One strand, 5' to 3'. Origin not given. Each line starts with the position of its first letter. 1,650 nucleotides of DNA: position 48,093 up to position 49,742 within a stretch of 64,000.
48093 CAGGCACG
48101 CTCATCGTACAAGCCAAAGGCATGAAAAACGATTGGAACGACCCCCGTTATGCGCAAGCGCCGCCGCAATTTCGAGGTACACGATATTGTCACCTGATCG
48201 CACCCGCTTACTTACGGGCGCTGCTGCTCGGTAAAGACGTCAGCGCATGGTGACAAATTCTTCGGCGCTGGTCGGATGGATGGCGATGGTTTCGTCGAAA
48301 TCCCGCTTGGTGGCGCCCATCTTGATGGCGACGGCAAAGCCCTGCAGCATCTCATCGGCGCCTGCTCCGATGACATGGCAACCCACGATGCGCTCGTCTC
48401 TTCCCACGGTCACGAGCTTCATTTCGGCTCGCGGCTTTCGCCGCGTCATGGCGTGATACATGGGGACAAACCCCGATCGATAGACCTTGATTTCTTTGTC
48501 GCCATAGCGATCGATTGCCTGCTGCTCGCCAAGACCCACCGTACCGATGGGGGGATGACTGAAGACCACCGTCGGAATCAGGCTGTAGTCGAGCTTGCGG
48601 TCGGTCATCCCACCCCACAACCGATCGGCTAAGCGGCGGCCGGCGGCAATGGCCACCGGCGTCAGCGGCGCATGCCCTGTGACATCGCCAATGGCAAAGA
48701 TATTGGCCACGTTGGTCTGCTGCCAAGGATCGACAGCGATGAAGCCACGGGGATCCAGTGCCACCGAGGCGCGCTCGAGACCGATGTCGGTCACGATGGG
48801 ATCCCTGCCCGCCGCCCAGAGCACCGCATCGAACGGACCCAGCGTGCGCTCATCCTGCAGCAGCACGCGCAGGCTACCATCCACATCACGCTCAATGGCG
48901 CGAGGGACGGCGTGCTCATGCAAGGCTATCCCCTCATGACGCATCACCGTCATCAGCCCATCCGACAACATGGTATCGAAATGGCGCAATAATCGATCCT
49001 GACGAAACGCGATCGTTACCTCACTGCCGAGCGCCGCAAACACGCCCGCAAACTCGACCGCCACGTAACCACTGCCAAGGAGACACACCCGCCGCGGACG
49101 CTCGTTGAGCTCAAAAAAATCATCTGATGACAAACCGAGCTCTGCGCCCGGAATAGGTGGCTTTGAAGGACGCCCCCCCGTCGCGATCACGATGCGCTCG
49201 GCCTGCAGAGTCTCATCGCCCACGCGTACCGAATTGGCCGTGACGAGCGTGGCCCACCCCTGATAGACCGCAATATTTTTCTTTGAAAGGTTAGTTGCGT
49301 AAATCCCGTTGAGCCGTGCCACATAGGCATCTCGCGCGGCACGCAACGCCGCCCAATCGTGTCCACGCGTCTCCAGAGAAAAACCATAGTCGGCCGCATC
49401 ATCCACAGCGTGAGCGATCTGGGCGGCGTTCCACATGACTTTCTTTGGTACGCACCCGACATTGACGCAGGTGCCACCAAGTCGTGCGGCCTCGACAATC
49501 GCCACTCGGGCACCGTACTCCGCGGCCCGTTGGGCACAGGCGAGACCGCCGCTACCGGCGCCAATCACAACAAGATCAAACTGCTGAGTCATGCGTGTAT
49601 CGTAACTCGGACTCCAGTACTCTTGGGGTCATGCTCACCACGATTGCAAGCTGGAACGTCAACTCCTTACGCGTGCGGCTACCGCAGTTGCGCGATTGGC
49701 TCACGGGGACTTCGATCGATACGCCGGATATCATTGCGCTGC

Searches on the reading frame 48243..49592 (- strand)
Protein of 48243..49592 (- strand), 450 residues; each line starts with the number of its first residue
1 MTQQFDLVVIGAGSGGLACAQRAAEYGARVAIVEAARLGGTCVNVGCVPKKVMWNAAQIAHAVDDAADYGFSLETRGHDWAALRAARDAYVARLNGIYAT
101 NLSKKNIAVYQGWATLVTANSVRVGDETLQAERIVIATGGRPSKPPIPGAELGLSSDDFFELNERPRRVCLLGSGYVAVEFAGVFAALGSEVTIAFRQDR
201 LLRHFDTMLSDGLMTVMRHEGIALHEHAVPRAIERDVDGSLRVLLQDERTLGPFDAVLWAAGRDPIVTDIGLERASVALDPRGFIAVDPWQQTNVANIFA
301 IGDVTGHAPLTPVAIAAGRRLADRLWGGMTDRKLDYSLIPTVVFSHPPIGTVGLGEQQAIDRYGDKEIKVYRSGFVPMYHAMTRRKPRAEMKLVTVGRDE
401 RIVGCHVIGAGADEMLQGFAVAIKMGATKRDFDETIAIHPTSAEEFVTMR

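Call 17: search_protein_families(library=pfam, proteins=[window:48243-49592:-], max_evalue=0.001)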
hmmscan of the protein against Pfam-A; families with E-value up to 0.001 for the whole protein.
window:48243-49592:- (450 aa): 12 families
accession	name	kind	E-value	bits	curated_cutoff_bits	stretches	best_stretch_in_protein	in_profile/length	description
PF07992.20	Pyr_redox_2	-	1.3e-69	235.3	26.1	1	5-318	1-291/291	Pyridine nucleotide-disulphide oxidoreductase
PF02852.28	Pyr_redox_dim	-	8.5e-35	119.7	25.3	1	339-449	1-109/110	Pyridine nucleotide-disulphide oxidoreductase, dimerisation domain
PF00070.33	Pyr_redox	-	3.2e-22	79.3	22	1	169-246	2-80/82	Pyridine nucleotide-disulphide oxidoreductase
PF13738.12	Pyr_redox_3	-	5.1e-15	55.9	30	1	122-302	116-305/305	Pyridine nucleotide-disulphide oxidoreductase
PF03486.20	HI0933_like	-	8.2e-07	29.2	50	1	6-37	2-33/244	HI0933-like protein Rossmann domain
PF12831.13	FAD_oxidored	-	1.4e-06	28.3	27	1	6-60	1-57/416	FAD dependent oxidoreductase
PF01134.28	GIDA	-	1.7e-06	27.8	22.1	1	6-140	1-150/391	Glucose inhibited division protein A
PF13450.12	NAD_binding_8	-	4.7e-06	27.2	21.9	1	9-43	1-36/68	NAD(P)-binding Rossmann-like domain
PF00890.30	FAD_binding_2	-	8.5e-06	25.6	20.4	1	6-37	1-32/414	FAD binding domain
PF01266.30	DAO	-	0.00028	21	27.9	0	6-48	1-46/353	FAD dependent oxidoreductase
PF01262.27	AlaDh_PNT_C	-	0.00067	19.6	23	0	6-35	30-59/214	Alanine dehydrogenase/PNT, C-terminal domain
PF01946.23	Thi4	-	0.00098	18.9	26.2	0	5-42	18-57/235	Thi4 family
